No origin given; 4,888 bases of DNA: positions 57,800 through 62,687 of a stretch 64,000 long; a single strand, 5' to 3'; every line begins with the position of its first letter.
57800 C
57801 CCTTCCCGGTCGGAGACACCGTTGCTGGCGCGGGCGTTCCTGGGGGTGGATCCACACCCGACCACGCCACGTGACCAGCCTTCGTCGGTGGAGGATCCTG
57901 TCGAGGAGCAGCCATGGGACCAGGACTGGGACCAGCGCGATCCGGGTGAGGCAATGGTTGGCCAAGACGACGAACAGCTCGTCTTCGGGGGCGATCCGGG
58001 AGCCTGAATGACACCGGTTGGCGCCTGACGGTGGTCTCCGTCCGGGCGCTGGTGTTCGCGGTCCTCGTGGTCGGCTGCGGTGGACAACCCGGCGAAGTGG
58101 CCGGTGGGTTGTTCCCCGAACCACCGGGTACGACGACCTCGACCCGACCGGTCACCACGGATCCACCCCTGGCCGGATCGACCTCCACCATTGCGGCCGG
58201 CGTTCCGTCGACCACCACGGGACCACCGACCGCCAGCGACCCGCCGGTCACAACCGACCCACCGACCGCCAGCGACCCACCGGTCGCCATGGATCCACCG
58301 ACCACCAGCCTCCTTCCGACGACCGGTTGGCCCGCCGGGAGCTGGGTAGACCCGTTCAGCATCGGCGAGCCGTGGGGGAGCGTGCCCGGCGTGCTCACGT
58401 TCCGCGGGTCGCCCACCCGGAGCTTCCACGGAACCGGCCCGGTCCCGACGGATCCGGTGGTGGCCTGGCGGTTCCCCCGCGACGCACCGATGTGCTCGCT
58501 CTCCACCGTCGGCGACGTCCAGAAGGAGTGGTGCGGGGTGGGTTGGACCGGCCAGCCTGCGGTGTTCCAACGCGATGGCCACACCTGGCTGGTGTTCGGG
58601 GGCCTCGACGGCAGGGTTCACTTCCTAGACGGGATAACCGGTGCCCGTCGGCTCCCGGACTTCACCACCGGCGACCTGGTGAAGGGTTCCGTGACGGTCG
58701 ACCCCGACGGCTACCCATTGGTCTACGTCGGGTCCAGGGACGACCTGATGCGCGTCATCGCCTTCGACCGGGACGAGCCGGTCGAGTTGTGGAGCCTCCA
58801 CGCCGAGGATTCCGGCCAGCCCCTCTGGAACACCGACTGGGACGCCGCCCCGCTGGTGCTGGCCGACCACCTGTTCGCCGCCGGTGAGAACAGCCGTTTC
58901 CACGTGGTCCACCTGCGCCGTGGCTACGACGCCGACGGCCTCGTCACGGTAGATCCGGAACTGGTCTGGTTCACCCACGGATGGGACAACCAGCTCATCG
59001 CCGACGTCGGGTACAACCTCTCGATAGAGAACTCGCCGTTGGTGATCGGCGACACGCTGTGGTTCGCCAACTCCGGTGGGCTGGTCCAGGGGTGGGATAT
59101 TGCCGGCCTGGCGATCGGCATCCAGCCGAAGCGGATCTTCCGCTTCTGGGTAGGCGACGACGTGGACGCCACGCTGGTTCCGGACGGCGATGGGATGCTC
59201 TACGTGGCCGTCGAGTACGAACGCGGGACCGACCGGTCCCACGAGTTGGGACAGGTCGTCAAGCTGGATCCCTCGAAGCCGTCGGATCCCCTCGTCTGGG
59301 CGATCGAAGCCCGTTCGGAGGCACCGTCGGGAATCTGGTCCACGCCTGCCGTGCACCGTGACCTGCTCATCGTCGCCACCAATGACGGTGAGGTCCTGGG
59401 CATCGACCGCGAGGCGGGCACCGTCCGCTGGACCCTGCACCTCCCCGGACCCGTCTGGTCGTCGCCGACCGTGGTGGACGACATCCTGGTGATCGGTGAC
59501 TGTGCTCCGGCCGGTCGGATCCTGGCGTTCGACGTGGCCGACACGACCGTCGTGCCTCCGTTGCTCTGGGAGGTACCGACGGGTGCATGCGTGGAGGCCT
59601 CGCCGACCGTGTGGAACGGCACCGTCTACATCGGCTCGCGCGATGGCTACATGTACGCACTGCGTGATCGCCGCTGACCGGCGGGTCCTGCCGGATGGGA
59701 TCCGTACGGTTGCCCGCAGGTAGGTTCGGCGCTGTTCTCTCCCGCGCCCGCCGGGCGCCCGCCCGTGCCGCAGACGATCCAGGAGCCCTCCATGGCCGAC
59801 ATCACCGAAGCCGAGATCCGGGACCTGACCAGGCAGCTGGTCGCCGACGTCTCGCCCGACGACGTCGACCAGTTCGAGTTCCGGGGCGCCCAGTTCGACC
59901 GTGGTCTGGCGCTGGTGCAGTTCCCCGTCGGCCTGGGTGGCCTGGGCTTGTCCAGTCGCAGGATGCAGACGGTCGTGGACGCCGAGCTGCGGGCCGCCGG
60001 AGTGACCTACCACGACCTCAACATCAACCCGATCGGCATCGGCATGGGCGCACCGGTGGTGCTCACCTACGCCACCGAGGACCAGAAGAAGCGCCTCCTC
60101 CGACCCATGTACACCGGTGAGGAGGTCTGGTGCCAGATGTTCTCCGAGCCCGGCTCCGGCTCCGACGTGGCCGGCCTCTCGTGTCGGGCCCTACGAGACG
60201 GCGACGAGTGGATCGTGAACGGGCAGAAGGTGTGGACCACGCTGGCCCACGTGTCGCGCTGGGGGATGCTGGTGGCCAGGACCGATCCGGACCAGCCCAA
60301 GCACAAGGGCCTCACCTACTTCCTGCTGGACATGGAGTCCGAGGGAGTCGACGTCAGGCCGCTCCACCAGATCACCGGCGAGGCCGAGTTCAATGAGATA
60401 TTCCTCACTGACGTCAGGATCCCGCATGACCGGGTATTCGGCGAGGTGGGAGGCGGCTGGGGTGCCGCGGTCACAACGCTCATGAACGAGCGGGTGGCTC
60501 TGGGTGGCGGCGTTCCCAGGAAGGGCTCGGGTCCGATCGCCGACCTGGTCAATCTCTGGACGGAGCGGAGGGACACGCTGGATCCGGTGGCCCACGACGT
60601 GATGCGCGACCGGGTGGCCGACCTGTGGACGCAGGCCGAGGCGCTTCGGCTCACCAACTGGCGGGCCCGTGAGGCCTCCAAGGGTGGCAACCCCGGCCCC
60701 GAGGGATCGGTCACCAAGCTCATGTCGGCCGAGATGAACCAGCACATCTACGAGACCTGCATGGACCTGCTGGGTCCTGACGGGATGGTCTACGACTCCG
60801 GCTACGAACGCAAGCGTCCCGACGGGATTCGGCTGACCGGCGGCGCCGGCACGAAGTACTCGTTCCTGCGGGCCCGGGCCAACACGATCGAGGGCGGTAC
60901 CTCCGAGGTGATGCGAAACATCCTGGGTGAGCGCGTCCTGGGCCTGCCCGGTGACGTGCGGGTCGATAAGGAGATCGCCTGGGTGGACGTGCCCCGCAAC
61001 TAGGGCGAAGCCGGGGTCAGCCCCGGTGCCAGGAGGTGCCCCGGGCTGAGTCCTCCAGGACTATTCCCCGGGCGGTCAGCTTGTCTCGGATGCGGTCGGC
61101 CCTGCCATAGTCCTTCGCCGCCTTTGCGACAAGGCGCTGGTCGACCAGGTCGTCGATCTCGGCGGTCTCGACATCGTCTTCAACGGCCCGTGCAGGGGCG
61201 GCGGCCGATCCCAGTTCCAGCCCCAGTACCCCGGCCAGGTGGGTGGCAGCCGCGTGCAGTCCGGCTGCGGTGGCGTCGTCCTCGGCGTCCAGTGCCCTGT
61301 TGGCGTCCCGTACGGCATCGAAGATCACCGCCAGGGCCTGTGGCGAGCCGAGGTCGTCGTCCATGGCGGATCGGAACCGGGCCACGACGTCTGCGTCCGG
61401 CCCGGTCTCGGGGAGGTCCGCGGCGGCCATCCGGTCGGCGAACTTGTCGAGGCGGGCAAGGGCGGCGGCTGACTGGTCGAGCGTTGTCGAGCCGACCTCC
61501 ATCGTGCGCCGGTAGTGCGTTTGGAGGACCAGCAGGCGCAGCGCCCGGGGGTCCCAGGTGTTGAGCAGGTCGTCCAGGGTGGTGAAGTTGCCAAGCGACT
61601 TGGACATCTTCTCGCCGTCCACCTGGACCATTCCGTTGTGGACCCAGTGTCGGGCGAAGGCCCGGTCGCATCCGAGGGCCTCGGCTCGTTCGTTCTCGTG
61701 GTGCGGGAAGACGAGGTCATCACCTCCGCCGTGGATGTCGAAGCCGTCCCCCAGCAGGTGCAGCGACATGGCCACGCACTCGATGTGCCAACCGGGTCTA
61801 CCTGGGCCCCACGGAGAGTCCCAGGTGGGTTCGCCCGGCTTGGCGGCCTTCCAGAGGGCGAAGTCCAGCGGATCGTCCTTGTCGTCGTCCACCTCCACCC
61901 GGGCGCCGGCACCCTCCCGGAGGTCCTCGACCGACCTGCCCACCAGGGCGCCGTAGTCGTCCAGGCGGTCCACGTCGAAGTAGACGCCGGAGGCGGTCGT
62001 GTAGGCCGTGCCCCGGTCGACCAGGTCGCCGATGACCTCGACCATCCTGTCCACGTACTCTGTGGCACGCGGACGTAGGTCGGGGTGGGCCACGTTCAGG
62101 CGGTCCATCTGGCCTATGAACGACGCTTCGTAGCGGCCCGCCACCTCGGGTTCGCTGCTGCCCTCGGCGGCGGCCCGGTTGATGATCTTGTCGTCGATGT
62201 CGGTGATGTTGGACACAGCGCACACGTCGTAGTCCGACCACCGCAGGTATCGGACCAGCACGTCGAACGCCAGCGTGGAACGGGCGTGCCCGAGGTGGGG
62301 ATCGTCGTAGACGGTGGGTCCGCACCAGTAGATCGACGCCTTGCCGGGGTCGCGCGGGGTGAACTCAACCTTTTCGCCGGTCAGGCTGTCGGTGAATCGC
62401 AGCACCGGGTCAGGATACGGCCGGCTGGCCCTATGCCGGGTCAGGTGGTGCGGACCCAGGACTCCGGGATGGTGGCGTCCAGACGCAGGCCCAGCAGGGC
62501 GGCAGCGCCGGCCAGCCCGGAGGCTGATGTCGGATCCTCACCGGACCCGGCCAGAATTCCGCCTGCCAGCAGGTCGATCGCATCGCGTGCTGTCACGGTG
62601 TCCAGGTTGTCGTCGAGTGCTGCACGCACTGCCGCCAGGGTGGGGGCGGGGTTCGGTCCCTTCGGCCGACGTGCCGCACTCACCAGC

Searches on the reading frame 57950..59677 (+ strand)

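Call 41: search_protein_families(library=pfam, proteins=[window:57950-59677:+], max_evalue=0.0001)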
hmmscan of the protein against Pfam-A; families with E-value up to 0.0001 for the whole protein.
window:57950-59677:+ (575 aa): 2 families
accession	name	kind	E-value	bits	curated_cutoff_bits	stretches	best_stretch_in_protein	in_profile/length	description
PF13570.13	Beta-prop_ACSF4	-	1e-20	74.8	133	2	447-528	124-201/329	Beta-alanine-activating enzyme, beta-propeller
PF13360.13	PQQ_2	-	1.9e-12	47.8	27.6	1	436-572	5-134/233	Outer membrane protein assembly factor BamB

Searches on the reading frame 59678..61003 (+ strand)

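Call 41: search_protein_families(library=pfam, proteins=[window:59678-61003:+], max_evalue=0.0001)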
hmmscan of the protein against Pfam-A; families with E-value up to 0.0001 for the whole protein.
window:59678-61003:+ (441 aa): 3 families
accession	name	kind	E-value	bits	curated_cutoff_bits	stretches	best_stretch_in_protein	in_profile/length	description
PF00441.29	Acyl-CoA_dh_1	-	2.3e-24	86.7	22.4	1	258-421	1-150/150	Acyl-CoA dehydrogenase, C-terminal domain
PF02770.24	Acyl-CoA_dh_M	-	3.4e-19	69.2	33.3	1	152-246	1-97/97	Acyl-CoA dehydrogenase, middle domain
PF02771.21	Acyl-CoA_dh_N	-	6.2e-07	30.2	22.9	1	47-148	7-113/113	Acyl-CoA dehydrogenase, N-terminal domain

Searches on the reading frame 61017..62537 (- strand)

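Call 41: search_protein_families(library=pfam, proteins=[window:61017-62537:-], max_evalue=0.0001)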
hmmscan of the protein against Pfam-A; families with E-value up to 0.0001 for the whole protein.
window:61017-62537:- (506 aa): 4 families
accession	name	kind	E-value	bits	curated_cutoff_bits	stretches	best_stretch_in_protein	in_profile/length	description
PF01406.26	tRNA-synt_1e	-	9.9e-116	386.8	27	1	60-356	3-299/301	tRNA synthetases class I (C) catalytic domain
PF09190.17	DALR_2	-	1.9e-14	54.4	22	1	387-442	1-56/57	DALR domain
PF09334.17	tRNA-synt_1g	-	1.9e-12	47.1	20.1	1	78-189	12-124/391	tRNA synthetases class I (M)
PF00133.28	tRNA-synt_1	-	3.2e-06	26.6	22.7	0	298-347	363-412/414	tRNA synthetases class I (I, L, M and V)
